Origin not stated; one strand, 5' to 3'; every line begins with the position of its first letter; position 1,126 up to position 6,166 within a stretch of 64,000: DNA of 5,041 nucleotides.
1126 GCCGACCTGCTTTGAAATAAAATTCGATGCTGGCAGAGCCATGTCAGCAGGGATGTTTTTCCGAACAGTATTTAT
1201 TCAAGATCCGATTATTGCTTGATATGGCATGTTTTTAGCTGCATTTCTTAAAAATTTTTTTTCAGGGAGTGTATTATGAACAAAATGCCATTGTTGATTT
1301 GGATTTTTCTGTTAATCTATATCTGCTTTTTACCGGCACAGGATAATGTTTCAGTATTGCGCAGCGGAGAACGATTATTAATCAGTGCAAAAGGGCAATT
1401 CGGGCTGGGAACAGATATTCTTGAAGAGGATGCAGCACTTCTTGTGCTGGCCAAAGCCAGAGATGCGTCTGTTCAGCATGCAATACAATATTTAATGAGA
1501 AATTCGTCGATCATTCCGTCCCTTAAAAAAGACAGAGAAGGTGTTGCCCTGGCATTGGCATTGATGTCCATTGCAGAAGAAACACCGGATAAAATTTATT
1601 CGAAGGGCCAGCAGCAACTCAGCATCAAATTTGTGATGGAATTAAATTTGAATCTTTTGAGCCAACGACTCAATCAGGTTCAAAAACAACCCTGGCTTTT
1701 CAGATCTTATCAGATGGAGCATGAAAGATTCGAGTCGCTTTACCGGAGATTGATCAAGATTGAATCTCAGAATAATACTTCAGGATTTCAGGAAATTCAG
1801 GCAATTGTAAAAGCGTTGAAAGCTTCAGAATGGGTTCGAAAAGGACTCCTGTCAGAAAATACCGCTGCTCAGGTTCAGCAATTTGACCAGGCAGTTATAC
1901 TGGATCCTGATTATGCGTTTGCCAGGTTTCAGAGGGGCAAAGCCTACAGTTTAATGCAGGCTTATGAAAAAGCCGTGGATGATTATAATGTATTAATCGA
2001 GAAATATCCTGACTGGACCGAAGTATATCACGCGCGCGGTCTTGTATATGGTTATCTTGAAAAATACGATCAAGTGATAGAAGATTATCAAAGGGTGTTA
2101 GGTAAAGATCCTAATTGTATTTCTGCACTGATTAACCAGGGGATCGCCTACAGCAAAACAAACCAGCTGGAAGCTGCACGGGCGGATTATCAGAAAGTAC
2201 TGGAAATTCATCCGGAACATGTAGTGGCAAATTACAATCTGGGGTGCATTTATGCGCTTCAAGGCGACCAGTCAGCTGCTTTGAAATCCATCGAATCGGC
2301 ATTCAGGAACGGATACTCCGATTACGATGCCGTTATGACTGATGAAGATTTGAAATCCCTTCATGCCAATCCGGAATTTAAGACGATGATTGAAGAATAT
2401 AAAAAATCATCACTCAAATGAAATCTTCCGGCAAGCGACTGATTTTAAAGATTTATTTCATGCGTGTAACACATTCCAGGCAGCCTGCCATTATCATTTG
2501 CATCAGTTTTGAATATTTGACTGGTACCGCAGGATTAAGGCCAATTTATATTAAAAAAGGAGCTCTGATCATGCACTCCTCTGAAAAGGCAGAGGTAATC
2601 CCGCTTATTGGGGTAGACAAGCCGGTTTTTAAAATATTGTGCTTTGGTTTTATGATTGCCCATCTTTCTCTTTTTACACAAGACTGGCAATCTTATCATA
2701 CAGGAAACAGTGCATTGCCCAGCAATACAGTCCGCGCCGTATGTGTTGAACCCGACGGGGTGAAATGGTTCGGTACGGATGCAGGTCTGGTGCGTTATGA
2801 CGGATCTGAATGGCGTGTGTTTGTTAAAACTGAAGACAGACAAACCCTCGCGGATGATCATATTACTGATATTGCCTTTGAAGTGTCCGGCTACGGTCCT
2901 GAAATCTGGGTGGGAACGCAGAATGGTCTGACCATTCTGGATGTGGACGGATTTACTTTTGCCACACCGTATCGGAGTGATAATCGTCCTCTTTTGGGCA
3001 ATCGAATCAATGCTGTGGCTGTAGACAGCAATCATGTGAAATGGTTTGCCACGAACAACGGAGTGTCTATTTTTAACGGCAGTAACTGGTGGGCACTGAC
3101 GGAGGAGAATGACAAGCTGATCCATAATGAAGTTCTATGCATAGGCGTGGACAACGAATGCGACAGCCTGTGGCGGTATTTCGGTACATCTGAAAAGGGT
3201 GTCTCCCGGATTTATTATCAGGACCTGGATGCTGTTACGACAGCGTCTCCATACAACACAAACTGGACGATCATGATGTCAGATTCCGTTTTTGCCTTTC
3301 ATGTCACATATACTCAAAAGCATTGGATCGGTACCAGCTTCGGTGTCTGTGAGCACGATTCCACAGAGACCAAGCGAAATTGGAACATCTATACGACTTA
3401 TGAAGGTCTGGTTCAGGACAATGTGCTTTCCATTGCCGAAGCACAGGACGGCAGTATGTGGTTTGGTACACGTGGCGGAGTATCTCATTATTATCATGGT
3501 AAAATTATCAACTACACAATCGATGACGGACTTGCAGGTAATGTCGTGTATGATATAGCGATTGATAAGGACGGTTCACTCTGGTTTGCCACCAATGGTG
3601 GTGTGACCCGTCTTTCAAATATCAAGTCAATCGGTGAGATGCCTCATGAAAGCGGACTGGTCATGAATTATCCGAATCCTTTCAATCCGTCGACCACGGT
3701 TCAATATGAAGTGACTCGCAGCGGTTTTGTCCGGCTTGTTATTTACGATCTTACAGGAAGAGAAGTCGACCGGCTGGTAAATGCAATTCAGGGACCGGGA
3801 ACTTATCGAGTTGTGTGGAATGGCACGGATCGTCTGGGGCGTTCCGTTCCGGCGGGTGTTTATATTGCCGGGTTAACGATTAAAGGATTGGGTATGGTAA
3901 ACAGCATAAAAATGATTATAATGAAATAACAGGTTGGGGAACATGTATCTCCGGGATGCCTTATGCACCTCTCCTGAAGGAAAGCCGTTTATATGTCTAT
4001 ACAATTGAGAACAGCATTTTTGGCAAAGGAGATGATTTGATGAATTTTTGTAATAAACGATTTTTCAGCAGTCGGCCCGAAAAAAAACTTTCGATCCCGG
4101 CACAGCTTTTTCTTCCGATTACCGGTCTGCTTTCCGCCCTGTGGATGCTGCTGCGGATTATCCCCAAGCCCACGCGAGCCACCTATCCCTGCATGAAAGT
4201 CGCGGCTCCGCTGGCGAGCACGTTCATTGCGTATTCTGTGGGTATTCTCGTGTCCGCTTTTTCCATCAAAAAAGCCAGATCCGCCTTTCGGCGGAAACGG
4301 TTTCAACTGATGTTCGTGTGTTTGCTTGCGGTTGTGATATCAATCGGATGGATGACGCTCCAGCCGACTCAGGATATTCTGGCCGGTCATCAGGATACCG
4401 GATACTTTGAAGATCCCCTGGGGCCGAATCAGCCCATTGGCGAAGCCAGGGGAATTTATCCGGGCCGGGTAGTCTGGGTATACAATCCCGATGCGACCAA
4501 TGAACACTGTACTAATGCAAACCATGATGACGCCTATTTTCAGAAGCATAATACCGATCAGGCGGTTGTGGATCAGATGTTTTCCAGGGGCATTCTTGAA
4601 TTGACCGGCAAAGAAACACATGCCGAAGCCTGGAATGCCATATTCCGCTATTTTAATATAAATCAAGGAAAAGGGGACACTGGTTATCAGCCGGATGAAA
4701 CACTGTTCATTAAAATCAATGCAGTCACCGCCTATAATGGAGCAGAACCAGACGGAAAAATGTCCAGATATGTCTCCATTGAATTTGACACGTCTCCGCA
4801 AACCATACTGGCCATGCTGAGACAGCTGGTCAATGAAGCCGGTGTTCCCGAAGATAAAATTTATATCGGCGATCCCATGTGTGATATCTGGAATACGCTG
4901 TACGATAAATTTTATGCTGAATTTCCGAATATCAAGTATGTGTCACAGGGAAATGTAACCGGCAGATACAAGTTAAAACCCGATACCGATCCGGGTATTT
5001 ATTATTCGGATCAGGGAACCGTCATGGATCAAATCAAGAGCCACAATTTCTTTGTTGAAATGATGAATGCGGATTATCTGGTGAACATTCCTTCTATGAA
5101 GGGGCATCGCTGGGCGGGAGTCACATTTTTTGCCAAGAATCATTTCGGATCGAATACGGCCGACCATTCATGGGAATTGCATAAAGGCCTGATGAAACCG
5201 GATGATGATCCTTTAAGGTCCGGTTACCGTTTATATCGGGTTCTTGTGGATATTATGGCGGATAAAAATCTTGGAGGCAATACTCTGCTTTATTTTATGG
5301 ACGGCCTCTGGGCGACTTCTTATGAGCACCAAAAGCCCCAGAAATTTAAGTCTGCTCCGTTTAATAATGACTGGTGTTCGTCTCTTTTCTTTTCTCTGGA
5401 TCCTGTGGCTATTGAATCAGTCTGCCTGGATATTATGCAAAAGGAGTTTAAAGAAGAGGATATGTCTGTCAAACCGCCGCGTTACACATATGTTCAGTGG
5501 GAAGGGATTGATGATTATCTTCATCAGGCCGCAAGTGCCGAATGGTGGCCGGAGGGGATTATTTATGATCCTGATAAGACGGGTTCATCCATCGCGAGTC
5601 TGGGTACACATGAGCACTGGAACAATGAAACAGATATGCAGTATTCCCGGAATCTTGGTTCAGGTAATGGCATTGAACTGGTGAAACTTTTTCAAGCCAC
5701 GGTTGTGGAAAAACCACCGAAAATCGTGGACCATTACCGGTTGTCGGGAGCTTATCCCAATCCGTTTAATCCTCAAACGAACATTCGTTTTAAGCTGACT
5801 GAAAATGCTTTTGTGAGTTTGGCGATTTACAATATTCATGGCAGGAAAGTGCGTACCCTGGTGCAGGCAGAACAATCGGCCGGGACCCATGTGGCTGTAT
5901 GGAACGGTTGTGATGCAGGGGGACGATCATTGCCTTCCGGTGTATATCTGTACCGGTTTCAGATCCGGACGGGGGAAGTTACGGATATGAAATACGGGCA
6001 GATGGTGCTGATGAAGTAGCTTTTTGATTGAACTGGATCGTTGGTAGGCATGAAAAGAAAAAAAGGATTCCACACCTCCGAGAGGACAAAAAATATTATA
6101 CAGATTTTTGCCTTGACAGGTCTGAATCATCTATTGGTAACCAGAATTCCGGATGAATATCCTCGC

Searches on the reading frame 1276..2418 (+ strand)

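Call 87: search_protein_families(library=pfam, proteins=[window:1276-2418:+], max_evalue=0.0001)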
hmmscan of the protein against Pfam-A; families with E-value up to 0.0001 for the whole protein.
window:1276-2418:+ (381 aa): 13 families
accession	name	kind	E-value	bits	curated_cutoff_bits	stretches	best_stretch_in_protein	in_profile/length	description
PF00515.34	TPR_1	-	2.4e-23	81.3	27.8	2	284-315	3-34/34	Tetratricopeptide repeat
PF07719.23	TPR_2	-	1.8e-20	71.7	27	1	284-315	3-34/34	Tetratricopeptide repeat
PF13431.12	TPR_17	-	1.1e-15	56.9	24.4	1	305-336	2-33/34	Tetratricopeptide repeat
PF13414.12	TPR_11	-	3.4e-15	55.9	26.8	1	291-330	3-42/42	TPR repeat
PF13181.12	TPR_8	-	3.1e-14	52.3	25.7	0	283-315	2-34/34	Tetratricopeptide repeat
PF13174.12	TPR_6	-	4.3e-13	49.4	26.3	0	216-246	2-32/33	Tetratricopeptide repeat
PF13424.12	TPR_12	-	2.6e-12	47.2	30.1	1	261-312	23-75/77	Tetratricopeptide repeat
PF13371.12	TPR_9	-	3.8e-11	43.3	35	0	262-316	9-63/73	Tetratricopeptide repeat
PF13432.12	TPR_16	-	1.9e-10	41.4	32.7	1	287-341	2-56/65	Tetratricopeptide repeat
PF14559.12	TPR_19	-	1.6e-07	32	25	0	296-341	5-50/68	Tetratricopeptide repeat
PF13374.12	TPR_10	-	1.7e-07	31.5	27.5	0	283-312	3-32/42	Tetratricopeptide repeat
PF22316.2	ABhydrolase-like_N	-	6.4e-07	29.6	27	1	284-374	4-97/106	A/B hydrolase-like, N-terminal domain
PF13428.12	TPR_14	-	1.4e-06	28.9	23.5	0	216-255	3-42/44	Tetratricopeptide repeat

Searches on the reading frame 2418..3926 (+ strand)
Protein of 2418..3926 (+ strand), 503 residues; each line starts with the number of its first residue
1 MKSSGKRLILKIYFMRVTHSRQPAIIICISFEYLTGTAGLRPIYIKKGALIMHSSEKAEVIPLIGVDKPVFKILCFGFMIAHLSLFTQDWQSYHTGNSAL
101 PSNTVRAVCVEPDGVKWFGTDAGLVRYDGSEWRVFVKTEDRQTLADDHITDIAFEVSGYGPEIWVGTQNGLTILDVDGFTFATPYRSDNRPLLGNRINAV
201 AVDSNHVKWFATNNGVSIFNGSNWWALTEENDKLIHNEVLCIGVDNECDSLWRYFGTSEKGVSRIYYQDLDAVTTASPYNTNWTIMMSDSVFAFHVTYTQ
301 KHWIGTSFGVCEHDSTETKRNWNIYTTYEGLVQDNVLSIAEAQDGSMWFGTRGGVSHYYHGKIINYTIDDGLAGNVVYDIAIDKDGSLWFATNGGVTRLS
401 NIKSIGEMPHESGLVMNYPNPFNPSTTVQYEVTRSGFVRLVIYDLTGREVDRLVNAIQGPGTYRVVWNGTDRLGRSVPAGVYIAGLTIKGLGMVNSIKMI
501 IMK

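Call 21: search_protein_families(library=ncbifam, proteins=[window:2418-3926:+], max_evalue=0.1)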
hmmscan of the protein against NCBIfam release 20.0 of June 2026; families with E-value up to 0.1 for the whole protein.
window:2418-3926:+ (503 aa): 8 families
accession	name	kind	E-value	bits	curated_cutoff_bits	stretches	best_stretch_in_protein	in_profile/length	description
NF052228.1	T9SS_PorZ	equivalog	3.7e-21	75.3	260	3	144-222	585-662/757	type IX secretion system anionic LPS delivery protein PorZ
NF033707.1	T9SS_sortase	equivalog_domain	2.7e-07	28.6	420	1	415-489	999-1078/1095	type IX secretion system sortase PorU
NF052323.1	T9SSA_dep_M6i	equivalog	8e-06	24.1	600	1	415-494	958-1032/1043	T9SS-dependent M6-like inactivated metalloprotease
TIGR04183.1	Por_Secre_tail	domain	3e-05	23.9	23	1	418-489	2-61/72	T9SS type A sorting domain-containing protein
NF038113.1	T9SSA_dep_M36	equivalog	0.00034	18.9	885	1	413-450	791-828/869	T9SS-dependent M36 family metallopeptidase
NF009453.0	PRK12813.1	equivalog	0.019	14.5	264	1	437-482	125-167/223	flagellar basal body rod modification protein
NF005176.1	PRK06655.1-1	equivalog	0.024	14.6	230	1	437-483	98-144/197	flagellar hook assembly protein FlgD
NF009277.0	PRK12634.1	equivalog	0.039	14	333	1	432-483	118-169/221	flagellar basal body rod modification protein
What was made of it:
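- Checked: Four type A tails pass the TIGR04183 cutoff: 2418..3929, 3956..6019, 16286..18064(-) and 52210..52518 (call 21).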

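Call 79: search_protein_families(library=pfam, proteins=[window:2418-3926:+], max_evalue=0.01)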
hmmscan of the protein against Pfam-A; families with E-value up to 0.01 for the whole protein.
window:2418-3926:+ (503 aa): 3 families
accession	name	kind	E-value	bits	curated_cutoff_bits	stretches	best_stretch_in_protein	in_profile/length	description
PF07494.17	Reg_prop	-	2.1e-19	67.5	20.4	2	371-394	1-24/24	Two component regulator propeller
PF13860.13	FlgD_ig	-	6.5e-06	26.5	27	1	435-482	22-69/79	FlgD Ig-like domain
PF24684.1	Vgb_lyase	-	0.0036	16.6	50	1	339-403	186-250/290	Virginiamycin B lyase family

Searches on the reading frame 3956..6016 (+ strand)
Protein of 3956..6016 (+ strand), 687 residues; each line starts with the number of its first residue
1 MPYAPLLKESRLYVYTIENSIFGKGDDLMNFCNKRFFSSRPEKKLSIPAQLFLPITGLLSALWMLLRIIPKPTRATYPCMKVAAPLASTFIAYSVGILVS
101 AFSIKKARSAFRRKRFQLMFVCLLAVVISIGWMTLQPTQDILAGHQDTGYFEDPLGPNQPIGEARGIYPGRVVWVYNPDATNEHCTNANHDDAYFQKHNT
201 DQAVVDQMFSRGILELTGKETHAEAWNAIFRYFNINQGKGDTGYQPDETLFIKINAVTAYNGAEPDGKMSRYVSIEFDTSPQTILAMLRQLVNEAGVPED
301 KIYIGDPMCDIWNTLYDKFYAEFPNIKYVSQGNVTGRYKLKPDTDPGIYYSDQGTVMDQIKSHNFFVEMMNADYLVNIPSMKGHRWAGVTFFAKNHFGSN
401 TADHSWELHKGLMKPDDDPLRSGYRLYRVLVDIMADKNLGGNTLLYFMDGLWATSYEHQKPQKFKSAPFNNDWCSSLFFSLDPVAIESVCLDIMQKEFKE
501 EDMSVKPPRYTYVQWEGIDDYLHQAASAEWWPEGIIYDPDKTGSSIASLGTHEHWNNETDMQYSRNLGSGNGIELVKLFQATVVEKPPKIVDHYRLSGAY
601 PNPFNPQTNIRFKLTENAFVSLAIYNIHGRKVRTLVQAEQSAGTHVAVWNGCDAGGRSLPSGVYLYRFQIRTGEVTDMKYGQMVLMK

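Call 21: search_protein_families(library=ncbifam, proteins=[window:3956-6016:+], max_evalue=0.1)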
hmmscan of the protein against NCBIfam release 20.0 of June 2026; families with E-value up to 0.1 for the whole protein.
window:3956-6016:+ (687 aa): 11 families
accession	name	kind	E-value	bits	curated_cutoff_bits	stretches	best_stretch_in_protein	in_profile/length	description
NF033707.1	T9SS_sortase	equivalog_domain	1.3e-10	39.6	420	1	599-685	1001-1094/1095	type IX secretion system sortase PorU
TIGR04183.1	Por_Secre_tail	domain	2.2e-08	34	23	1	600-676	2-66/72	T9SS type A sorting domain-containing protein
NF052323.1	T9SSA_dep_M6i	equivalog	3.3e-06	25.4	600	1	599-679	960-1035/1043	T9SS-dependent M6-like inactivated metalloprotease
NF005176.1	PRK06655.1-1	equivalog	0.00028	20.9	230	1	619-671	98-150/197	flagellar hook assembly protein FlgD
NF038113.1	T9SSA_dep_M36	equivalog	0.0004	18.6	885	1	599-669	795-856/869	T9SS-dependent M36 family metallopeptidase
NF052228.1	T9SS_PorZ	equivalog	0.00092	17.7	260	1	599-665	675-737/757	type IX secretion system anionic LPS delivery protein PorZ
NF009453.0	PRK12813.1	equivalog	0.014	15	264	1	620-671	126-174/223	flagellar basal body rod modification protein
NF052623.1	Npun_F2552_fam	equivalog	0.029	13.7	500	1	360-399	123-162/314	Npun_F2552 family protein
NF053608.1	Lsa66_OmpA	equivalog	0.042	12.3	700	0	646-669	204-227/581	fibronectin-binding adhesin Lsa66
NF009277.0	PRK12634.1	equivalog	0.066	13.3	333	0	616-664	120-168/221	flagellar basal body rod modification protein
NF009276.0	PRK12633.1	equivalog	0.067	12.9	383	0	617-668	128-179/234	flagellar basal body rod modification protein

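Call 79: search_protein_families(library=pfam, proteins=[window:3956-6016:+], max_evalue=0.01)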
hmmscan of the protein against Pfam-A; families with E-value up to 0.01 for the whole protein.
window:3956-6016:+ (687 aa): 4 families
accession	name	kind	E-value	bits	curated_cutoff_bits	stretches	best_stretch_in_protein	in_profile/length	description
PF04015.17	DUF362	-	1.5e-13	51.7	24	1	279-492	18-200/200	Domain of unknown function (DUF362)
PF13860.13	FlgD_ig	-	1.4e-09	38.2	27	1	608-667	10-72/79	FlgD Ig-like domain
PF18962.6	Por_Secre_tail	-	6.4e-07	30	27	1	600-676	2-70/75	Secretion system C-terminal sorting domain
PF13585.12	CHU_C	-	0.00039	20.9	27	1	618-674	27-76/86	CHU_C Type IX secretion signal domain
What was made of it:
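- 5774..6019 (+): Comparator: type A T9SS tail of the DUF362 protein 3956..6019. calls 21, 79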
